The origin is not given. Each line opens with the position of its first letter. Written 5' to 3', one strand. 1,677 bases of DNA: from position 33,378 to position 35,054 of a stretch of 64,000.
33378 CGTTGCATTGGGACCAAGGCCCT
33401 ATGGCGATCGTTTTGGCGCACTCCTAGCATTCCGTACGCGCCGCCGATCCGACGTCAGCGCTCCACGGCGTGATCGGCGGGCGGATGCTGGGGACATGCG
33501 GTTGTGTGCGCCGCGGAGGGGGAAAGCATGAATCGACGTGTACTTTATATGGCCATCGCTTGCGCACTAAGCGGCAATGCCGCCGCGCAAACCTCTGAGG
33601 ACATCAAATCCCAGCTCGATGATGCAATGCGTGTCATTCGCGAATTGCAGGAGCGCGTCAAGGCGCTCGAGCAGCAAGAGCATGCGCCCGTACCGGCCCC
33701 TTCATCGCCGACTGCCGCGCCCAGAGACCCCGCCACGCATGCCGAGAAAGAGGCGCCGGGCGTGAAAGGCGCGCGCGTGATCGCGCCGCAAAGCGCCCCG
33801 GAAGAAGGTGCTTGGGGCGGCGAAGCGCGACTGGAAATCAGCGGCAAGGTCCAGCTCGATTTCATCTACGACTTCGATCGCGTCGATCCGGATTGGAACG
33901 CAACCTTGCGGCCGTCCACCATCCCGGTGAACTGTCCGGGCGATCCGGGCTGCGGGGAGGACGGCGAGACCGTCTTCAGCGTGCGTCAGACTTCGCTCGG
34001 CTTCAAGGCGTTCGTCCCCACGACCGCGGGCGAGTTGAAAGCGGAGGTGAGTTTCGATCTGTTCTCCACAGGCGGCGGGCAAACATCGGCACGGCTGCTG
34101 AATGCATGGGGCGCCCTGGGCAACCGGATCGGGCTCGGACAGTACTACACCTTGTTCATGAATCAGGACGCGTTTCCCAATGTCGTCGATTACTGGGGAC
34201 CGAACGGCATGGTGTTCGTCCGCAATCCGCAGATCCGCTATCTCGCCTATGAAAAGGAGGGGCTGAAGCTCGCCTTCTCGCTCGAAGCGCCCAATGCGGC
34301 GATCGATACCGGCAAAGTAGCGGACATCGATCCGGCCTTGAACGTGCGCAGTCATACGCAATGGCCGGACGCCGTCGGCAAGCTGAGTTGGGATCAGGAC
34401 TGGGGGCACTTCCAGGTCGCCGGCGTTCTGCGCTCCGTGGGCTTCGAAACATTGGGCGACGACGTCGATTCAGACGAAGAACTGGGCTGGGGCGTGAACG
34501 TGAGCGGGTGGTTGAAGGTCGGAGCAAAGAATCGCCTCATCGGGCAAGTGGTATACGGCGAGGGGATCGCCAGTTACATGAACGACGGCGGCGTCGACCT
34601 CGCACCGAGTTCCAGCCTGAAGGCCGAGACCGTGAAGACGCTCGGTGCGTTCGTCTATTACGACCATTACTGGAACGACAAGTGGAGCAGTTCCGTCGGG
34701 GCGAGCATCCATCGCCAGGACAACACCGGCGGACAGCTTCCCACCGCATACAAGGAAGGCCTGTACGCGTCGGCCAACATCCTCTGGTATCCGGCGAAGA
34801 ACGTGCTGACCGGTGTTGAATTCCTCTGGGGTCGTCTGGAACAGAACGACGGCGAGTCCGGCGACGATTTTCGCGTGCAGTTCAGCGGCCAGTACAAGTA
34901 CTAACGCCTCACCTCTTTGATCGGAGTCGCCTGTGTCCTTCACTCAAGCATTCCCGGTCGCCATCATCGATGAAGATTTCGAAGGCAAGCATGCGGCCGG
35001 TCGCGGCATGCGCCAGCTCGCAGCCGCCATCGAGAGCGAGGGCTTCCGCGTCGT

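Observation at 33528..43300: Three different basic amino-acid decarboxylases (Ldc-like, ODC-like, AdiA-like) in one operon with a single PotE-like antiporter and a dedicated porin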

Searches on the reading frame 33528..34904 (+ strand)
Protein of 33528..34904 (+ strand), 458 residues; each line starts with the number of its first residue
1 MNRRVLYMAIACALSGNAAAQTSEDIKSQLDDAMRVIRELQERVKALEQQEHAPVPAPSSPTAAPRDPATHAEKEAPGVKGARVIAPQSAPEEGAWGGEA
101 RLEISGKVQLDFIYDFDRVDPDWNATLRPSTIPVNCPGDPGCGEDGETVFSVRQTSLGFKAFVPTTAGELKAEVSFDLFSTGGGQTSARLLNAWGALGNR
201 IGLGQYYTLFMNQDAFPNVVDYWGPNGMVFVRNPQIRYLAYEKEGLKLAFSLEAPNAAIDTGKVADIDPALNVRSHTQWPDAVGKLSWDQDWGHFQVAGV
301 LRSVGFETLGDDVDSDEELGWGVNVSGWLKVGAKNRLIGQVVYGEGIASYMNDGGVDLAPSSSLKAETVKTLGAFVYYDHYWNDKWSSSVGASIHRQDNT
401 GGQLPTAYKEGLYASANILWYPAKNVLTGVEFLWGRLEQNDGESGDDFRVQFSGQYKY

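Call 5: search_protein_families(library=pfam, proteins=[window:33528-34904:+])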
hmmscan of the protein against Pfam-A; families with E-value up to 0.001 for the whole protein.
window:33528-34904:+ (458 aa): 2 families
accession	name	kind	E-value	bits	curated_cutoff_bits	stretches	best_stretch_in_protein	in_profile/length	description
PF19577.5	DcaP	-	7.7e-16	58.6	27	1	104-458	71-410/410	DcaP outer membrane protein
PF02530.20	Porin_2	-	1.6e-07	31.5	22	1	231-442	154-336/357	Porin subfamily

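Call 6: search_protein_families(library=ncbifam, proteins=[window:33528-34904:+])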
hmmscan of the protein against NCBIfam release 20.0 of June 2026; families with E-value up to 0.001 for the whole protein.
window:33528-34904:+ (458 aa): 0 families
